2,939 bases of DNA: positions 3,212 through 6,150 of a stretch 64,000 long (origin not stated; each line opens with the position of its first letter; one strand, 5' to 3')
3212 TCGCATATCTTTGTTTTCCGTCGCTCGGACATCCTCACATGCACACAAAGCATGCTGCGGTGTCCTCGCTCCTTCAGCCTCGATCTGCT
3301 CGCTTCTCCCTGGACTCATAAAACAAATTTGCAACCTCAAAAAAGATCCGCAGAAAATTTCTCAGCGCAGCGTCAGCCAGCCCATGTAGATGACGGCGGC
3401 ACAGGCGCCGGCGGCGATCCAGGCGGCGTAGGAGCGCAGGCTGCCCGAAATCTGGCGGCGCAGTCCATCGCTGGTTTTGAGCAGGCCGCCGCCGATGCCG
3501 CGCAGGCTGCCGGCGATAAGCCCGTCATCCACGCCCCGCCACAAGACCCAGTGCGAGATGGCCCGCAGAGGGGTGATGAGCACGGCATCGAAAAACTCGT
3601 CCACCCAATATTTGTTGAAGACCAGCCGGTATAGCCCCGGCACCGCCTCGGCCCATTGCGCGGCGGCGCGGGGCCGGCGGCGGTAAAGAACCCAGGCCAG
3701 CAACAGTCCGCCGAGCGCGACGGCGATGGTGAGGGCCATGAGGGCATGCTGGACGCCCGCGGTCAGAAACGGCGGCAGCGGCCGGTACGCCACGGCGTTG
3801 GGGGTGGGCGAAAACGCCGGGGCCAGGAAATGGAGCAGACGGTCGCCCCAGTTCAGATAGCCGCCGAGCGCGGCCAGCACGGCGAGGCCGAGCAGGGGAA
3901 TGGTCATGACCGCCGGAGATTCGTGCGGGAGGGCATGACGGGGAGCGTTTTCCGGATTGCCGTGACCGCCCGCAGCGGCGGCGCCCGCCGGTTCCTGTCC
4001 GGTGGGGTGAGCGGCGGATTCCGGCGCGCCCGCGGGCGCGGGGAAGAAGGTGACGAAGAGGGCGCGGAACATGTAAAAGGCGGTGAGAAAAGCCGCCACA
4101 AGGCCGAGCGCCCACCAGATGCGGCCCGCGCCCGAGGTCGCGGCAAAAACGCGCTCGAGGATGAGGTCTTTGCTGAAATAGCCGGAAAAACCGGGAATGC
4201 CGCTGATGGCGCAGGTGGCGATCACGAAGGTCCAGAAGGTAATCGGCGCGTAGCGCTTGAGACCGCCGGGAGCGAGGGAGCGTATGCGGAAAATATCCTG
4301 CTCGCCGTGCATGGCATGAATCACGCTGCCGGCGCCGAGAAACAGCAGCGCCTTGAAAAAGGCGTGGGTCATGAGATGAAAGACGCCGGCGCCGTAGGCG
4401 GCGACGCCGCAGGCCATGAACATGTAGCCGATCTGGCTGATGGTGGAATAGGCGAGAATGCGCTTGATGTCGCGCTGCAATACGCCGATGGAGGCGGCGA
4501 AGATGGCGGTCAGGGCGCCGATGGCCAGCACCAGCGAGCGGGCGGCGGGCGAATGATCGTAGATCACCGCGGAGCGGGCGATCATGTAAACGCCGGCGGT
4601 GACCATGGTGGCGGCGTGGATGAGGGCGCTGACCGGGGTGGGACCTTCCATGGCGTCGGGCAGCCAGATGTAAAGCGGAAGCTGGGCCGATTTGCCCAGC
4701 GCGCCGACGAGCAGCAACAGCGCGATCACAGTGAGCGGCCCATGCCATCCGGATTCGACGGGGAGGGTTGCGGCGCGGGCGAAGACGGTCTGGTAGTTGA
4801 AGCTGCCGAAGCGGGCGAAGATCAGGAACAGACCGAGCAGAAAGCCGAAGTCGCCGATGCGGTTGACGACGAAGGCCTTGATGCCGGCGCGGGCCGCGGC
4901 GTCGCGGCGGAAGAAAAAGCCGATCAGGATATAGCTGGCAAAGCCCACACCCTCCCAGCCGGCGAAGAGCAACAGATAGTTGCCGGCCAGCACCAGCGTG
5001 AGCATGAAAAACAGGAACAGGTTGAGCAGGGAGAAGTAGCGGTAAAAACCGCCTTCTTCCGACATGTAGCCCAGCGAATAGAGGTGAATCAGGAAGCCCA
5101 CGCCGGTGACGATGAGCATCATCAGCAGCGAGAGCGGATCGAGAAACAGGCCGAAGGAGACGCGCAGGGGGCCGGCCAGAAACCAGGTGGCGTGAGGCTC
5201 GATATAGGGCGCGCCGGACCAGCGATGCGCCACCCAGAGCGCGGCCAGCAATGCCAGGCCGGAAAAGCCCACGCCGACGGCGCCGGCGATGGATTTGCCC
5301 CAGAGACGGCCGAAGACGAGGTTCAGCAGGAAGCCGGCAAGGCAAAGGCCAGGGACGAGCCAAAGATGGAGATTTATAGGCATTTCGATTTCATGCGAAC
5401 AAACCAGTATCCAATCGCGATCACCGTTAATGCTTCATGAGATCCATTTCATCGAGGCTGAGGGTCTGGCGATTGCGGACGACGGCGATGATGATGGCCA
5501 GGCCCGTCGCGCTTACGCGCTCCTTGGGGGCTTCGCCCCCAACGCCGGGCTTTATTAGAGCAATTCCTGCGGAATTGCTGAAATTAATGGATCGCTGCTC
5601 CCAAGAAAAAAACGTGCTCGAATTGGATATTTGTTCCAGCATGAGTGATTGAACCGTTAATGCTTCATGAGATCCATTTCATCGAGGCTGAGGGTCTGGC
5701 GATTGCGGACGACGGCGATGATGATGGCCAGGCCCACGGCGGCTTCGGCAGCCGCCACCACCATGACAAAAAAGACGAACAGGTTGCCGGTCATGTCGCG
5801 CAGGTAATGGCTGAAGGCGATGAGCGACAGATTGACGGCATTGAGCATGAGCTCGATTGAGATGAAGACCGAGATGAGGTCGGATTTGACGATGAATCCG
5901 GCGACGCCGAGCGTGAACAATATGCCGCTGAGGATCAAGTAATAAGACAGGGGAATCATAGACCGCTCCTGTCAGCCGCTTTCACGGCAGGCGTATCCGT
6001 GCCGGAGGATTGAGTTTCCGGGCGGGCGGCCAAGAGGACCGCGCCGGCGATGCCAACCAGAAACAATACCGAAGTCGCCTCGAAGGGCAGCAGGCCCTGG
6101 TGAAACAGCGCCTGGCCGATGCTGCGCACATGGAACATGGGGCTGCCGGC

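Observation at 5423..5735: Exact 83-bp duplication of the nuoK 3' end brackets a 147-bp foreign-looking insert inside the nuo operon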

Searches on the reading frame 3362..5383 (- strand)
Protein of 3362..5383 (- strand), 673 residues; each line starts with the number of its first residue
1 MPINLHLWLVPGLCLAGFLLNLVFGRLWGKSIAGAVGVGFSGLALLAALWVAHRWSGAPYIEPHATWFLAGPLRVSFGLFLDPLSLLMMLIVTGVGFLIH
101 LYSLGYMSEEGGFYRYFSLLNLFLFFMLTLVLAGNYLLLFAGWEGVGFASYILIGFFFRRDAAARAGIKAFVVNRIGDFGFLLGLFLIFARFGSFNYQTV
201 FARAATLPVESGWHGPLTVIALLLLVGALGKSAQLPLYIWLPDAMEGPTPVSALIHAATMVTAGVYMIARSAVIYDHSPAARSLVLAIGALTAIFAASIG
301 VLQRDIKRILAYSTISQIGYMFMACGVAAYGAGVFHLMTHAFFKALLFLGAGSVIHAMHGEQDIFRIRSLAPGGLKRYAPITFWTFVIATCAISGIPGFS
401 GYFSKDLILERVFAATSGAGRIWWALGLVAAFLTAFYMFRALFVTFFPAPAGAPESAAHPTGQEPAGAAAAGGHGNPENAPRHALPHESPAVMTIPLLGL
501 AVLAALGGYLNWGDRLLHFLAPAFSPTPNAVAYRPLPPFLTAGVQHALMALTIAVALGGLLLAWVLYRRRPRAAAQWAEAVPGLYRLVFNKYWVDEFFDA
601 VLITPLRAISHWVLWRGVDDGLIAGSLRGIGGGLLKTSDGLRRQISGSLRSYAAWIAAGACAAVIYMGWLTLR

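Call 48: find_encoding_contigs(protein=window:3362-5383:-, flank=1500, max_places=4)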
Protein window:3362-5383:- (673 aa): 1 contig read that carries it; 1 place shown.
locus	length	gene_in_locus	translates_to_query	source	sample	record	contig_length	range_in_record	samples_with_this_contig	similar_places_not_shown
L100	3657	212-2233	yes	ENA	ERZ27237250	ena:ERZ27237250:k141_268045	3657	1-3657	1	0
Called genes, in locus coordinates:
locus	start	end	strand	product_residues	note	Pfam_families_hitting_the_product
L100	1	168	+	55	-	?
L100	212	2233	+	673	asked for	PF00662:Proton_antipo_N, PF00361:Proton_antipo_M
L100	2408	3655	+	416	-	?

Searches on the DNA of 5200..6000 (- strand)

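Call 5: search_rna_families(source=window, start=5200, end=6000, threshold=evalue, max_evalue=10)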
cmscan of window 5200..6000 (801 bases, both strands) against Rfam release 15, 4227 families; matches with E-value up to 10: 13.
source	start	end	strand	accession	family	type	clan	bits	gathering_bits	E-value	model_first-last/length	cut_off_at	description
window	5858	5912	+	RF01145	sR14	Gene; snRNA; snoRNA; CD-box;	-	20.2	38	0.0053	1-54/54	no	Small nucleolar RNA sR14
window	5713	5758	+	RF01420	snoR113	Gene; snRNA; snoRNA; CD-box;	-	17.7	47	0.68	1-103/103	no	Small nucleolar RNA snoR113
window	5733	5780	+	RF00032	Histone3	Cis-reg;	-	16.1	34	0.28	1-46/46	no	Histone 3' UTR stem-loop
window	5200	5233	+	RF03611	mir-7147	Gene; miRNA;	-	15.2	90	4.8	23-58/58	5'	mir-7147 microRNA precursor family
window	5795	5828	+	RF01325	CRISPR-DR12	Gene; CRISPR;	-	15.1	37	5.6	1-30/30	no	CRISPR RNA direct repeat element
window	5478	5550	-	RF01059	mir-598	Gene; miRNA;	-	14.7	69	7.2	1-80/80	no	mir-598 microRNA precursor family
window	5714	5739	+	RF01152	sR1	Gene; snRNA; snoRNA; CD-box;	-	14.6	45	0.36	1-57/57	no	Small nucleolar RNA sR1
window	5538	5576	+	RF01687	Acido-Lenti-1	Gene; sRNA;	-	13.5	37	2.7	1-46/46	no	Acido-Lenti-1 RNA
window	5484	5509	+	RF01152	sR1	Gene; snRNA; snoRNA; CD-box;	-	13.2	45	0.93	1-57/57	no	Small nucleolar RNA sR1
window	5858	5912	+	RF01144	sR17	Gene; snRNA; snoRNA; CD-box;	-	12.9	36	3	1-55/55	no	Small nucleolar RNA sR17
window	5282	5334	+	RF01121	sR38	Gene; snRNA; snoRNA; CD-box;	-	12.6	50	3.1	1-59/59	no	Small nucleolar RNA sR38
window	5496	5551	+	RF02349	psRNA2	Gene; sRNA;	-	12.1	65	2.4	1-201/201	no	Proteobacterial sRNA psRNA2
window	5242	5340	-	RF02246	Six3os1_1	Gene; lncRNA;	-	12.1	50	5.3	1-87/87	no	Six3os1 conserved region 1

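Call 18: search_dna_similar(query=window:5506-5652:-, collection=phages, mode=distant, max_evalue=1)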
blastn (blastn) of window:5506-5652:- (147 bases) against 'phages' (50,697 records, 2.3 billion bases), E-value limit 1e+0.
No match.

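Call 19: search_dna_similar(query=window:5506-5652:-, collection=plasmids, mode=distant, max_evalue=1)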
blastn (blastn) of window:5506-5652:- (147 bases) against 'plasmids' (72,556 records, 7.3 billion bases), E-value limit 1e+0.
No match.

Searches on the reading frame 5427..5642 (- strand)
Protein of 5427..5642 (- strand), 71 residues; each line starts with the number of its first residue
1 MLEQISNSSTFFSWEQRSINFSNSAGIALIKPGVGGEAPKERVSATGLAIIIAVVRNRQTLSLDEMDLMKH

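Call 9: find_encoding_contigs(protein=window:5427-5642:-, flank=3000, max_places=10)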
Protein window:5427-5642:- (71 aa): no gene with exactly this product is on record in the collection.

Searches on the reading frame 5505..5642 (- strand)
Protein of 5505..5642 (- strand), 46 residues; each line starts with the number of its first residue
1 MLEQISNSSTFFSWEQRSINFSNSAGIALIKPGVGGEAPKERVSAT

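Call 25: find_homologous_proteins(query=window:5505-5642:-, max_evalue=10)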
Query seq(46 aa) (46 aa): 1 proteins with E <= 10 among 1 candidates.
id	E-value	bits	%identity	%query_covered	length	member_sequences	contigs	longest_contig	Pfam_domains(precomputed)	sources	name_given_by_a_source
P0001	5.1e-20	86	98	100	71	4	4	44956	-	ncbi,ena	-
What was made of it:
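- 5427..5642 (-): Chimeric 71-codon ORF: 46 codons specified by I147 (the 46th ends in the first repeat base) fused in frame to the 25-codon nuoK tail. Probably not a gene. No Pfam match, and only one protein cluster in 5.8 billion (call 25).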

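Call 27: find_encoding_contigs(protein=P0001, flank=10000, max_places=10)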
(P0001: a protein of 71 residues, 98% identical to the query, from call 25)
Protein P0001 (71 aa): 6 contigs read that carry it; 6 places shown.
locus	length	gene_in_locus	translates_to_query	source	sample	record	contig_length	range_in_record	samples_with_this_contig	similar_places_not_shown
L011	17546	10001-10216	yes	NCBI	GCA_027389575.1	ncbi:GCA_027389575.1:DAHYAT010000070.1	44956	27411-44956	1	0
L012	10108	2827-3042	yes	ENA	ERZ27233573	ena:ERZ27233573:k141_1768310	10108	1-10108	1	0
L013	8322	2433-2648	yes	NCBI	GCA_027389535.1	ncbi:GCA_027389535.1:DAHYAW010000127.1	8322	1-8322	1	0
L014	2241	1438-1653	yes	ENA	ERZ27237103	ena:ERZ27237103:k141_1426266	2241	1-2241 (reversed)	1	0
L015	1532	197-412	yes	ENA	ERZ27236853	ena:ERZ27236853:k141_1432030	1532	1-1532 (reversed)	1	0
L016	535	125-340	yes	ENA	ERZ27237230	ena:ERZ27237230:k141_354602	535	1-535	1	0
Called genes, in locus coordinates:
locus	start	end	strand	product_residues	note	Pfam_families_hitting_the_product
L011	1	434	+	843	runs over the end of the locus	PF12704:MacB_PCD, PF02687:FtsX, PF12704:MacB_PCD, PF02687:FtsX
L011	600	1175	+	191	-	PF05685:Uma2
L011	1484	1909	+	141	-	PF00507:Oxidored_q4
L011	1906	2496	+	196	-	PF00329:Complex1_30kDa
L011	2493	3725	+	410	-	PF00374:NiFeSe_Hases (weak), PF00346:Complex1_49kDa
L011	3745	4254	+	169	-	PF01257:2Fe-2S_thioredx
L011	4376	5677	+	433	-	PF01512:Complex1_51K, PF10531:SLBB (weak), PF22461:SLBB_2, PF10589:NADH_4Fe-4S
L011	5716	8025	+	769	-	PF13510:Fer2_4, PF10588:NADH-G_4Fe-4S_3, PF00037:Fer4 (faint), PF22117:Fer4_Nqo3, PF04879:Molybdop_Fe4S4, PF00384:Molybdopterin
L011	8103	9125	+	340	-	PF00146:NADHdh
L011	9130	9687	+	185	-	PF00499:Oxidored_q3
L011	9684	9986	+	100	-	PF00420:Oxidored_q2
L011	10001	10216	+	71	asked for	-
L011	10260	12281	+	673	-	PF00662:Proton_antipo_N, PF00361:Proton_antipo_M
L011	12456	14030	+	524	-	PF00361:Proton_antipo_M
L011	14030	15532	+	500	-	PF00361:Proton_antipo_M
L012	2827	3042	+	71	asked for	-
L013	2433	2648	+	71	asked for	-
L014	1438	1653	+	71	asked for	-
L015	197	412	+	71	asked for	-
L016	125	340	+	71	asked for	-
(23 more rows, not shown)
